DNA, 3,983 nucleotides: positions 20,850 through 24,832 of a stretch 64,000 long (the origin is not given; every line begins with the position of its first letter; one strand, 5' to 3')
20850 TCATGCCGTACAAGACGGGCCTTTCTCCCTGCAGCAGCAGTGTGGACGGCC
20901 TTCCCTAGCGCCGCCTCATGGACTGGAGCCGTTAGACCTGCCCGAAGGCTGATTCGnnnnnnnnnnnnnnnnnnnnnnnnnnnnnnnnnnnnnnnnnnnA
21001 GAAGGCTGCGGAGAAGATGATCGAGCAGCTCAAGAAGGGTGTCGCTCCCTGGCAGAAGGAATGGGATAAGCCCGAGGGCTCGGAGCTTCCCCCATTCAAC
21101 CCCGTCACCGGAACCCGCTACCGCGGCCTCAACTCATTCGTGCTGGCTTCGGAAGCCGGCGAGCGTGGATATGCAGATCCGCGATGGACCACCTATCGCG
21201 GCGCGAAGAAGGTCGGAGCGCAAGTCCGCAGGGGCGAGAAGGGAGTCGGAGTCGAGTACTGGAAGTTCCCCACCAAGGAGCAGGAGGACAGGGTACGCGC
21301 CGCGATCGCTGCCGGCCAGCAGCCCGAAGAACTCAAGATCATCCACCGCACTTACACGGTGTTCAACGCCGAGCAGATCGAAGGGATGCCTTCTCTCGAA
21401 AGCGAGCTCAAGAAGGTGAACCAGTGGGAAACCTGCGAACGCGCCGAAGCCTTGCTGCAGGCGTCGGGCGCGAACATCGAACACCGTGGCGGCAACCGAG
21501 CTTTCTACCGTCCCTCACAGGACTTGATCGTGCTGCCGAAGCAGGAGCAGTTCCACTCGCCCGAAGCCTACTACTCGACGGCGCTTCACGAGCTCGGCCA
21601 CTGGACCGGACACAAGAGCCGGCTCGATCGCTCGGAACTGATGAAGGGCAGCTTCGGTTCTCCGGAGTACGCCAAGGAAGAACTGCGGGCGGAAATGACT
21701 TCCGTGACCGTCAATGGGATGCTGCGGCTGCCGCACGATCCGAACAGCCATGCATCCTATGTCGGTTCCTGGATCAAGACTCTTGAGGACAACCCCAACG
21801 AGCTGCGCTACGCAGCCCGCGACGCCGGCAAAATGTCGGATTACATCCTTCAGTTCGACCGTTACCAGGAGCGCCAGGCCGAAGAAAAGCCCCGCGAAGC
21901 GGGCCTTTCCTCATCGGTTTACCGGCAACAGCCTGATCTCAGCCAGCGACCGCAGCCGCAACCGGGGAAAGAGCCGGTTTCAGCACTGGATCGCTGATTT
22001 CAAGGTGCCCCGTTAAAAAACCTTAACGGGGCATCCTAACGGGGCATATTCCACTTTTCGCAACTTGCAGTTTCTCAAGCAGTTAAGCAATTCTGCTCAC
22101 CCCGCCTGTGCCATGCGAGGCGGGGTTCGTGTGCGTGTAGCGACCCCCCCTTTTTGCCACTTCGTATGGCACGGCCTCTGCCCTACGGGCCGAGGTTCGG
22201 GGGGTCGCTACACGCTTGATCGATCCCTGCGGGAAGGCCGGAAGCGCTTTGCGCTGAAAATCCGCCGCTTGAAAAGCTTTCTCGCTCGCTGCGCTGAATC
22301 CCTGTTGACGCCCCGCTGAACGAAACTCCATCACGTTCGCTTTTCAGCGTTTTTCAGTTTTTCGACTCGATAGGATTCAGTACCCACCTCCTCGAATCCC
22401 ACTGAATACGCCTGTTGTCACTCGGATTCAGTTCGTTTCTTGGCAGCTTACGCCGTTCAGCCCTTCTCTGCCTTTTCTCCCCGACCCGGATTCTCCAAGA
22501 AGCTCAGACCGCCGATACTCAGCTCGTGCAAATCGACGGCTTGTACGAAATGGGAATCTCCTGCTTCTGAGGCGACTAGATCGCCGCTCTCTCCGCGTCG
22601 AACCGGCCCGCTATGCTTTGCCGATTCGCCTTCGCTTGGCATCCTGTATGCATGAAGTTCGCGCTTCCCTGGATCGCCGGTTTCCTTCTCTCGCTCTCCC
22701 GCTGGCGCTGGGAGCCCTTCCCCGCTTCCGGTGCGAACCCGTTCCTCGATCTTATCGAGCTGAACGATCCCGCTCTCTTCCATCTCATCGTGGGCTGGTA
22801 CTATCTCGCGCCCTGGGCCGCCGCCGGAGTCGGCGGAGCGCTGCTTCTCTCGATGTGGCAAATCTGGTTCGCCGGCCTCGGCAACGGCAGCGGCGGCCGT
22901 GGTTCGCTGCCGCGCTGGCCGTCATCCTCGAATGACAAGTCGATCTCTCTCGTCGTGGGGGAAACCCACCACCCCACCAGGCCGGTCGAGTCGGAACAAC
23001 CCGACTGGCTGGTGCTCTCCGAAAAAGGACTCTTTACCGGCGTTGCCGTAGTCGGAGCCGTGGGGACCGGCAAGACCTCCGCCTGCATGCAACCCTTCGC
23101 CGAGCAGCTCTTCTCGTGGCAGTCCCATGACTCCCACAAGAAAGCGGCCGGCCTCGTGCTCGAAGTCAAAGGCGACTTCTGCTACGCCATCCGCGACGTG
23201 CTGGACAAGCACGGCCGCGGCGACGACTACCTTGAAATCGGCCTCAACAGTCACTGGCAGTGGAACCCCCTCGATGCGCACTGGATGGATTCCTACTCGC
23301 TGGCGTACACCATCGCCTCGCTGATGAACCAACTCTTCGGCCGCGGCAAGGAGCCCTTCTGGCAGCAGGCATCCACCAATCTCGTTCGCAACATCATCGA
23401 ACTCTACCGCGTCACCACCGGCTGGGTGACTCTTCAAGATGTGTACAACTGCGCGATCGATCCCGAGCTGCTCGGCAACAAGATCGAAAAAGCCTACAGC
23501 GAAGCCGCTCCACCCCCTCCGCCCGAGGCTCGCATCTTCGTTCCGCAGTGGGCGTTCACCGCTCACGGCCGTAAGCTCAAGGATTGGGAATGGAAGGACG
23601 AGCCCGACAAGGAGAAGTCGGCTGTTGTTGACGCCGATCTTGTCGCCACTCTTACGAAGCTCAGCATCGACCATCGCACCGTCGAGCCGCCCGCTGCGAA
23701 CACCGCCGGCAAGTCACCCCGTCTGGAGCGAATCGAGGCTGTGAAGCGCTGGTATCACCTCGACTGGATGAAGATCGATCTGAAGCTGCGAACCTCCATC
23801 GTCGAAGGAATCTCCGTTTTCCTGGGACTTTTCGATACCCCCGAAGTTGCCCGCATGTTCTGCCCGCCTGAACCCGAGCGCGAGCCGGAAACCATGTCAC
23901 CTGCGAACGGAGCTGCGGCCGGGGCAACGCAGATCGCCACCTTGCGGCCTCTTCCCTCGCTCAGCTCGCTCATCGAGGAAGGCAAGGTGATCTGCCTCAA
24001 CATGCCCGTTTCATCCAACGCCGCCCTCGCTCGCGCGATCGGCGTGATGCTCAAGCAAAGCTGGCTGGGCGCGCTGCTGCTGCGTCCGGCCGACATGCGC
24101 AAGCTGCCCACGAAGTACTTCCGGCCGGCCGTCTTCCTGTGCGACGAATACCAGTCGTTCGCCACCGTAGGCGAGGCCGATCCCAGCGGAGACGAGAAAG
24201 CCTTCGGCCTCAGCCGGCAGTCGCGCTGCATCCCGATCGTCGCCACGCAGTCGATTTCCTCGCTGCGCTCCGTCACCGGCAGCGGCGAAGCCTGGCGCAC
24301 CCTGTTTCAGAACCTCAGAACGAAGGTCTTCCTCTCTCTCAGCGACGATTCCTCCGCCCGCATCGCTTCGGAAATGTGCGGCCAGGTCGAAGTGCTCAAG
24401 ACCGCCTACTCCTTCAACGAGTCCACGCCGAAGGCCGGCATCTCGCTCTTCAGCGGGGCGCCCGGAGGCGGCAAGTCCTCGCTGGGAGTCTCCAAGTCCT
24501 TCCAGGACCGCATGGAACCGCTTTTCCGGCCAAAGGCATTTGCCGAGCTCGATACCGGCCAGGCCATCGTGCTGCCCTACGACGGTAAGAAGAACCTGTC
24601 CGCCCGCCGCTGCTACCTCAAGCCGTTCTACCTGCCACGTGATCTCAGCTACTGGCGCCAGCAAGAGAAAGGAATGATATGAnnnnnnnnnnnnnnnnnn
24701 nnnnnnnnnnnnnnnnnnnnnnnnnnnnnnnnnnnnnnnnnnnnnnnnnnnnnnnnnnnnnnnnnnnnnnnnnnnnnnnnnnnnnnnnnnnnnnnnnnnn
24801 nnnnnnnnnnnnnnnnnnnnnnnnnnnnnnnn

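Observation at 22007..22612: Candidate oriT between the ArdC genes and the coupling-protein gene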

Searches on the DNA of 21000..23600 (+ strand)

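Call 12: search_dna_similar(query=window:21000-23600:+, collection=plasmids, mode=distant, max_rows=30)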
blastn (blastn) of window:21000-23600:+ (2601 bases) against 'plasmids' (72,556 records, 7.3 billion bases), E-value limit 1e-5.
Records with a match: 218; places in all: 220; records where one place covers at least 80% of the query: 0.
Best place of each record, by identity: 60-80% 218.
By first word of the organism name: uncultured 67; Escherichia 20; Pseudomonas 18; Xanthomonas 16; Delftia 6; Burkholderia 6; Variovorax 6; Citrobacter 6; Achromobacter 6; bacterium 5; and 34 more.
By predicted mobility (MOB-suite, as given by PLSDB): conjugative 174; mobilizable 33; non-mobilizable 11.
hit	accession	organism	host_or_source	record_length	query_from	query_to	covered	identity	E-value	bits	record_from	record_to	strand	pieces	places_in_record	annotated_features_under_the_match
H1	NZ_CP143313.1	Pseudomonas sp. JS3066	cell culture,soil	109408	357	828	18%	66.7%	9e-25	123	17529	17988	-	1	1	zincin-like metallopeptidase domain-containing protein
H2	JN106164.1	uncultured bacterium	-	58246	357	828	18%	66.3%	3e-24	123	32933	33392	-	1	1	traC: TraC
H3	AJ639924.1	uncultured bacterium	-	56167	357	828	18%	66.3%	7e-20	107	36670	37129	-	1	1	traC: TraC primase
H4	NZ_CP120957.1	Delftia tsuruhatensis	-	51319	357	828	18%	66.3%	7e-20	107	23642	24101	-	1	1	zincin-like metallopeptidase domain-containing protein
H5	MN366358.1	bacterium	-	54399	357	828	18%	66.3%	7e-20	107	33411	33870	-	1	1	traC: DNA primase traC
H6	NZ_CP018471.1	Xanthomonas vesicatoria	Capsicum annuum,pepper leaf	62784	357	828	18%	66.0%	1e-23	120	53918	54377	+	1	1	zincin-like metallopeptidase domain-containing protein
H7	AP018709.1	uncultured bacterium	-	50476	357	828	18%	65.2%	6e-15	92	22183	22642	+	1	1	traC: DNA primase TraC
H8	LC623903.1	uncultured bacterium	-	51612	357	828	18%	65.2%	6e-15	92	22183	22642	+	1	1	traC: hypothetical protein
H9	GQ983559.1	uncultured bacterium pAKD4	-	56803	357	791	17%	68.1%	3e-25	125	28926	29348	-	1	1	traC: TraC conjugative transfer protein, DNA primase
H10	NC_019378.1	Burkholderia cepacia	-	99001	357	791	17%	68.1%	3e-25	125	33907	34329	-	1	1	zincin-like metallopeptidase domain-containing protein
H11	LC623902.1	uncultured bacterium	-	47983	357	791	17%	67.9%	1e-23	121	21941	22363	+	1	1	traC: TraC conjugative transfer protein, DNA primase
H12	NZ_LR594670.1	Variovorax sp. SRS16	linuron-contaminated soil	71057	357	791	17%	67.8%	3e-25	126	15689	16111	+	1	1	zincin-like metallopeptidase domain-containing protein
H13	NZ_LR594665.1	Variovorax sp. RA8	Riverbed sediment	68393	357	791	17%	67.8%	3e-25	126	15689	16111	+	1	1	zincin-like metallopeptidase domain-containing protein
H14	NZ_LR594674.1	Variovorax sp. PBL-E5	linuron-contaminated soil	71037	357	791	17%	67.8%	3e-25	126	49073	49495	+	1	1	zincin-like metallopeptidase domain-containing protein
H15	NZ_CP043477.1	Xanthomonas hyacinthi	Hyacinthus orientalis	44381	357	791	17%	67.6%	3e-24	122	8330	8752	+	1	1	zincin-like metallopeptidase domain-containing protein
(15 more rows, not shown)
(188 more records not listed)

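Call 41: search_dna_similar(query=window:22195-22245:+, collection=plasmids, mode=distant, max_evalue=10, max_rows=40)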
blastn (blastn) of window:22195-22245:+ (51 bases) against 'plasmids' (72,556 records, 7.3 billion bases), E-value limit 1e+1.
Records with a match: 523; places in all: 525; records where one place covers at least 80% of the query: 0.
Best place of each record, by identity: 95-99% 8; 80-90% 515.
By first word of the organism name: Escherichia 410; Salmonella 45; Shigella 32; Klebsiella 21; Pseudomonas 6; Citrobacter 3; Croceicoccus 2; Stenotrophomonas 2; Kluyvera 1; Cronobacter 1.
By predicted mobility (MOB-suite, as given by PLSDB): conjugative 516; non-mobilizable 7.
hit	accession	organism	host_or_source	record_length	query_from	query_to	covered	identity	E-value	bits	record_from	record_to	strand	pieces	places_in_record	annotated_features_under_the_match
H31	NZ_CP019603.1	Croceicoccus marinus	-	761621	20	51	63%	84.4%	3e+0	37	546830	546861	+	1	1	PLP-dependent aminotransferase family protein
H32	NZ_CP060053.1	Croceicoccus marinus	prokaryote,marine sediment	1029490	20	51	63%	84.4%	3e+0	37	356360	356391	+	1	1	none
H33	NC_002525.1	Escherichia coli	-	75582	25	51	53%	88.9%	3e+0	37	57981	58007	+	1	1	TrbI/VirB10 family protein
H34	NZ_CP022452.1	Salmonella enterica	chicken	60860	25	51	53%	88.9%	3e+0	37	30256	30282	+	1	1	TrbI/VirB10 family protein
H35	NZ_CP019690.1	Shigella sonnei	Homo sapiens,feces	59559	25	51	53%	88.9%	3e+0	37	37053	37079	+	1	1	TrbI/VirB10 family protein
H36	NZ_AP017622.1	Escherichia coli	Bos taurus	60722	25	51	53%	88.9%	3e+0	37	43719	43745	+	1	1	TrbI/VirB10 family protein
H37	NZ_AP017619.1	Escherichia coli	Bos taurus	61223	25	51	53%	88.9%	3e+0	37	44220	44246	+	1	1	TrbI/VirB10 family protein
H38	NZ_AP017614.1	Escherichia coli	Sus scrofa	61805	25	51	53%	88.9%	3e+0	37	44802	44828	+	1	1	TrbI/VirB10 family protein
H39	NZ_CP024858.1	Escherichia coli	-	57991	25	51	53%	88.9%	3e+0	37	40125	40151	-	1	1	TrbI/VirB10 family protein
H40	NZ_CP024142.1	Escherichia coli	single cell,clinical patient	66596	25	51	53%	88.9%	3e+0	37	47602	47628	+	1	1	TrbI/VirB10 family protein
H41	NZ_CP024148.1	Escherichia coli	single cell,clinical patient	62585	25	51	53%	88.9%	3e+0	37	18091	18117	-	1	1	TrbI/VirB10 family protein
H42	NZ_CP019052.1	Escherichia coli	Homo sapiens,Rectal Swab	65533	25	51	53%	88.9%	3e+0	37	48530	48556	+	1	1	TrbI/VirB10 family protein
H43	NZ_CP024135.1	Escherichia coli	single cell,clinical patient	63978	25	51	53%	88.9%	3e+0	37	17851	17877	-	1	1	TrbI/VirB10 family protein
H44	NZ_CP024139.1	Escherichia coli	single cell,clinical patient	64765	25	51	53%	88.9%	3e+0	37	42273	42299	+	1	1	TrbI/VirB10 family protein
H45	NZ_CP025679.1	Escherichia albertii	Gallus gallus,food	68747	25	51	53%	88.9%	3e+0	37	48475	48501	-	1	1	TrbI/VirB10 family protein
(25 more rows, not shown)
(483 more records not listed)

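Call 45: search_rna_families(source=window, start=21900, end=22700, threshold=evalue, max_evalue=10)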
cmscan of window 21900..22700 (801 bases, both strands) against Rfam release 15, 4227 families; matches with E-value up to 10: 5.
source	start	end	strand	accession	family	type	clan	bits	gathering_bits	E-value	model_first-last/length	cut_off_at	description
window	21986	22098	-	RF00438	SNORA33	Gene; snRNA; snoRNA; HACA-box;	-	21.8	74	0.72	1-130/130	no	Small nucleolar RNA SNORA33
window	21998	22042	+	RF03218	mir-3015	Gene; miRNA;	-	17.1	59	2.8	1-57/57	no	mir-3015 microRNA precursor family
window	22253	22358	-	RF00312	snoZ206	Gene; snRNA; snoRNA; CD-box;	-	16.8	50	3.3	1-129/129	no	Small nucleolar RNA Z206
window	21994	22040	-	RF03218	mir-3015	Gene; miRNA;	-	16.5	59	3.9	1-57/57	no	mir-3015 microRNA precursor family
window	21999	22071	-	RF00021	Spot_42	Gene; sRNA;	-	14.9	80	5.3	1-115/115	no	Spot 42 RNA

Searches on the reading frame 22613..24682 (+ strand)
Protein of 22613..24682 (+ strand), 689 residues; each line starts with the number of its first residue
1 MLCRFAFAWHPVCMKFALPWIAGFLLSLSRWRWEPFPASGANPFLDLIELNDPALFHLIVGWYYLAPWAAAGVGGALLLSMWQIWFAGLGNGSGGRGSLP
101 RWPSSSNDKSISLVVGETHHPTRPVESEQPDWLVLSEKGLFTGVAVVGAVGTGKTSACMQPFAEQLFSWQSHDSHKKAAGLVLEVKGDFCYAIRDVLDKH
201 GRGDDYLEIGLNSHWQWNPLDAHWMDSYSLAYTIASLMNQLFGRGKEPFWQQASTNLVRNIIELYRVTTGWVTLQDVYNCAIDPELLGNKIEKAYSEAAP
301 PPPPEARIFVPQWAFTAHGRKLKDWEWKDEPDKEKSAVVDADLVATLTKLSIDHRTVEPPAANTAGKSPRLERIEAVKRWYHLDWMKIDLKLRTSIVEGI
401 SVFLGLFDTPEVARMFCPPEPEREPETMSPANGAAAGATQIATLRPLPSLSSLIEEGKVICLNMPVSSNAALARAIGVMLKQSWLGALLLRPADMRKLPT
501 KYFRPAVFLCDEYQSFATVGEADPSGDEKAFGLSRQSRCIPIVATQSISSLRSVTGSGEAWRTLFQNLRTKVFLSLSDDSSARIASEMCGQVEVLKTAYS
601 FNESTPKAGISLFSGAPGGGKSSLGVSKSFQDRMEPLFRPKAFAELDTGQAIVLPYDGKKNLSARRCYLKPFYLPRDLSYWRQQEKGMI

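Call 5: search_protein_families(library=pfam, proteins=[window:22613-24682:+])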
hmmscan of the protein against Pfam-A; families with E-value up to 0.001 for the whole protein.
window:22613-24682:+ (689 aa): 2 families
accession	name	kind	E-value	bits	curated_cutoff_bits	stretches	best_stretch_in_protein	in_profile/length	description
PF12696.13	TraG-D_C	-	4.4e-10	40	22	1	506-647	2-125/126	TraM recognition site of TraD and TraG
PF10412.15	TrwB_AAD_bind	-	2.7e-08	33.6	20.5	1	541-605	276-341/387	Type IV secretion-system coupling protein DNA-binding domain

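Call 11: search_protein_families(library=ncbifam, proteins=[window:22613-24682:+])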
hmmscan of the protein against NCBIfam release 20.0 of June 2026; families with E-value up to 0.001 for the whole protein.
window:22613-24682:+ (689 aa): 2 families
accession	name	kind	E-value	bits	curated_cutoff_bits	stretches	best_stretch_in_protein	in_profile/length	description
NF045973.1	conju_CD1115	equivalog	5.1e-10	38.8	250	0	144-263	27-142/442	VirD4-like conjugal transfer protein, CD1115 family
TIGR02759.1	TraD_Ftype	equivalog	0.00014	20.8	521.35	1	542-612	440-511/566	type IV conjugative transfer system coupling protein TraD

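Call 14: find_encoding_contigs(protein=window:22613-24682:+, flank=10000, max_places=10)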
Protein window:22613-24682:+ (689 aa): no gene with exactly this product is on record in the collection.

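Call 15: find_related_loci(query=window:22613-24682:+, collection=genome_contigs, flank=10000)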
Query window:22613-24682:+ (689 aa) in genome_contigs; peptide patterns used: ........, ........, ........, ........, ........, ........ (x = any residue, [..] = any of these).
152 stretches matched a pattern; 135 encode a relative of the query (tblastn E <= 1e-3); the best 80 are kept; 79 distinct loci.
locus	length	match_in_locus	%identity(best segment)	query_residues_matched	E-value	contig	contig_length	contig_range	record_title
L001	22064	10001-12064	98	2-689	0e+0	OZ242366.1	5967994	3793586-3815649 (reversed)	MAG: Bryobacterales bacterium isolate f0b9ad3e-bf3f-4545-832f-1a66c2db78ab genome assembly, chromosome: 1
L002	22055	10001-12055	86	2-689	0e+0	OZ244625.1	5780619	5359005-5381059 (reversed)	MAG: Bryobacterales bacterium isolate 977db337-f3f5-4b10-816d-e0f1db46c981 genome assembly, chromosome: 1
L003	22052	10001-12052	85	2-689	0e+0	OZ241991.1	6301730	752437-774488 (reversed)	MAG: Bryobacterales bacterium isolate be22c93e-b65f-4d75-a14f-d13794267050 genome assembly, chromosome: 1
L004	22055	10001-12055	82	2-689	0e+0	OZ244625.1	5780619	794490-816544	MAG: Bryobacterales bacterium isolate 977db337-f3f5-4b10-816d-e0f1db46c981 genome assembly, chromosome: 1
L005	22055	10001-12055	81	2-689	0e+0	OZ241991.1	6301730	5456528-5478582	MAG: Bryobacterales bacterium isolate be22c93e-b65f-4d75-a14f-d13794267050 genome assembly, chromosome: 1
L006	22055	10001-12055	80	2-689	0e+0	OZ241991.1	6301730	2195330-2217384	MAG: Bryobacterales bacterium isolate be22c93e-b65f-4d75-a14f-d13794267050 genome assembly, chromosome: 1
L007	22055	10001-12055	80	2-689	0e+0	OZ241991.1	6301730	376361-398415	MAG: Bryobacterales bacterium isolate be22c93e-b65f-4d75-a14f-d13794267050 genome assembly, chromosome: 1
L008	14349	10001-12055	80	2-689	0e+0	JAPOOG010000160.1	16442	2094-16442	MAG: Bryobacterales bacterium isolate APA_bin_29 c_000000475490, whole genome shotgun sequence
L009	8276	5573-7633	76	2-689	0e+0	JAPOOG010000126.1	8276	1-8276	MAG: Bryobacterales bacterium isolate APA_bin_29 c_000000403992, whole genome shotgun sequence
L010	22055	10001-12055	76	2-689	0e+0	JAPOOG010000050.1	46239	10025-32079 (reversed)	MAG: Bryobacterales bacterium isolate APA_bin_29 c_000000312187, whole genome shotgun sequence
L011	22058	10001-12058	71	2-689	0e+0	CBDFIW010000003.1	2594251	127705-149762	MAG: Bryobacterales bacterium isolate a16c973b-f436-4e7a-b46b-e4efcddd1fd4 genome assembly, contig: contig_3, whole geno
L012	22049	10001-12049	68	2-689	0e+0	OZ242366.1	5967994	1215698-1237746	MAG: Bryobacterales bacterium isolate f0b9ad3e-bf3f-4545-832f-1a66c2db78ab genome assembly, chromosome: 1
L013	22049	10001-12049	68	2-689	0e+0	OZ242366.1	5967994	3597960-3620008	MAG: Bryobacterales bacterium isolate f0b9ad3e-bf3f-4545-832f-1a66c2db78ab genome assembly, chromosome: 1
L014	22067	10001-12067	67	3-689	0e+0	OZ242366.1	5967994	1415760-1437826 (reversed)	MAG: Bryobacterales bacterium isolate f0b9ad3e-bf3f-4545-832f-1a66c2db78ab genome assembly, chromosome: 1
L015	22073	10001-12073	67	2-689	0e+0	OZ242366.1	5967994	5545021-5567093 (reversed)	MAG: Bryobacterales bacterium isolate f0b9ad3e-bf3f-4545-832f-1a66c2db78ab genome assembly, chromosome: 1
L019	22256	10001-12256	55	21-689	0e+0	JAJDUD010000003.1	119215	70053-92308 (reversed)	MAG: Acidobacteria bacterium isolate jk18x1bzbins.64 k141_363346, whole genome shotgun sequence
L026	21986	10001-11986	54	35-689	0e+0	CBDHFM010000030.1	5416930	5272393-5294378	MAG: Vicinamibacterales bacterium isolate 1df3f988-940b-40e8-83c1-45d71c881355 genome assembly, contig: chromosome_14, w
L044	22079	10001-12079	53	13-689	0e+0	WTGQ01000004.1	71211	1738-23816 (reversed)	MAG: Acidobacteria bacterium isolate CO36388bin_9 NODE_75_length_71211_cov_1393.210692, whole genome shotgun sequence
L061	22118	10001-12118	51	16-689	0e+0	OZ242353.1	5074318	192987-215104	MAG: Candidatus Multivorans sp. isolate c55290c9-873c-4a20-8066-ae299be9a5bf genome assembly, chromosome: 1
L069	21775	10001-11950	52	35-689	0e+0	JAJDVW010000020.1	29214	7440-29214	MAG: Pseudomonadales bacterium isolate jk18x22bins.7 k141_114639, whole genome shotgun sequence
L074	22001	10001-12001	49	22-689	0e+0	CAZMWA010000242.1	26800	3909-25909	MAG TPA_asm: uncultured Vicinamibacteraceae bacterium isolate SRP338948_co1_127 genome assembly, contig: k141_306438, wh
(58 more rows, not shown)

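Call 70: search_protein_families(library=pfam, max_evalue=0.001, proteins=[L026:16517-21985:+, L026:13516-14853:+, L026:15497-16477:-, L061:15983-17083:+, L061:19006-19923:-, L061:20521-21867:-, L044:18284-19504:+, L019:17230-18315:-, L074:7992-8999:-, L069:20528-21064:-])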
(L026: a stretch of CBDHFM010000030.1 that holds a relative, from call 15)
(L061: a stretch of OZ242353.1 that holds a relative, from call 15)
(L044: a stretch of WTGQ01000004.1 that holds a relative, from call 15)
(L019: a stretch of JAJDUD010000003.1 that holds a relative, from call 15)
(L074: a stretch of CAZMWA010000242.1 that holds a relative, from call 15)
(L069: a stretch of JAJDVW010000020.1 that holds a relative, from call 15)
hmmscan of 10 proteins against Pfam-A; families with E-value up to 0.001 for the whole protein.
L026:16517-21985:+ (1823 aa): 3 families
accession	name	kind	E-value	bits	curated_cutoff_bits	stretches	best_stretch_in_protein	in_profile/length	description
PF12733.13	Cadherin-like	-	9.3e-36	122.6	24.2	3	1057-1143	5-89/89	Cadherin-like beta sandwich domain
PF14941.11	OAF_N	-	8.3e-05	22.7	27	0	979-1038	11-70/150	Out at first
PF17864.7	AAA_lid_4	-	0.00023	21.3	27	0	1326-1337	32-43/74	RuvB AAA lid domain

L026:13516-14853:+ (445 aa): 1 family
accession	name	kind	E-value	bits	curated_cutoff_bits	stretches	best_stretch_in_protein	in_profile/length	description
PF00196.25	GerE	-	1.3e-09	38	23.5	1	386-437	2-53/57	Bacterial regulatory proteins, luxR family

L026:15497-16477:- (326 aa): 1 family
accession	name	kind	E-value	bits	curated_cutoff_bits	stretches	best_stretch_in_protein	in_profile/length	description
PF00589.27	Phage_integrase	-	3.2e-15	56.8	27.1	1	139-306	10-165/172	Phage integrase family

L061:15983-17083:+ (366 aa): 0 families

L061:19006-19923:- (305 aa): 2 families
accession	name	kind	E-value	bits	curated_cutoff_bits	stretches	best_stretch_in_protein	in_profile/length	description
PF02195.25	ParB_N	-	4.8e-21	75.1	26.3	1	30-127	5-95/95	ParB N-terminal domain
PF17762.8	HTH_ParB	-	6.7e-14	52.3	22.6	1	130-230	2-100/102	ParB HTH domain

L061:20521-21867:- (448 aa): 2 families
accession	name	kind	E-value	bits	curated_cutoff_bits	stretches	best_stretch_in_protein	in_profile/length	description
PF00919.26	UPF0004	-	5.4e-29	100.5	27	1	3-102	1-98/98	Uncharacterized protein family UPF0004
PF04055.27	Radical_SAM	-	6.8e-24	85.3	29.5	1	149-325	2-166/166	Radical SAM superfamily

L044:18284-19504:+ (406 aa): 0 families

L019:17230-18315:- (361 aa): 0 families

L074:7992-8999:- (335 aa): 2 families
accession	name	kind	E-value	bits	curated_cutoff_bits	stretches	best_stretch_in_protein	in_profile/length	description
PF00589.27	Phage_integrase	-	1.2e-22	81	27.1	1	144-320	3-167/172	Phage integrase family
PF02899.23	Phage_int_SAM_1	-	2.1e-06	28.4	22.3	1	56-119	16-82/83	Phage integrase, N-terminal SAM-like domain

L069:20528-21064:- (178 aa): 0 families
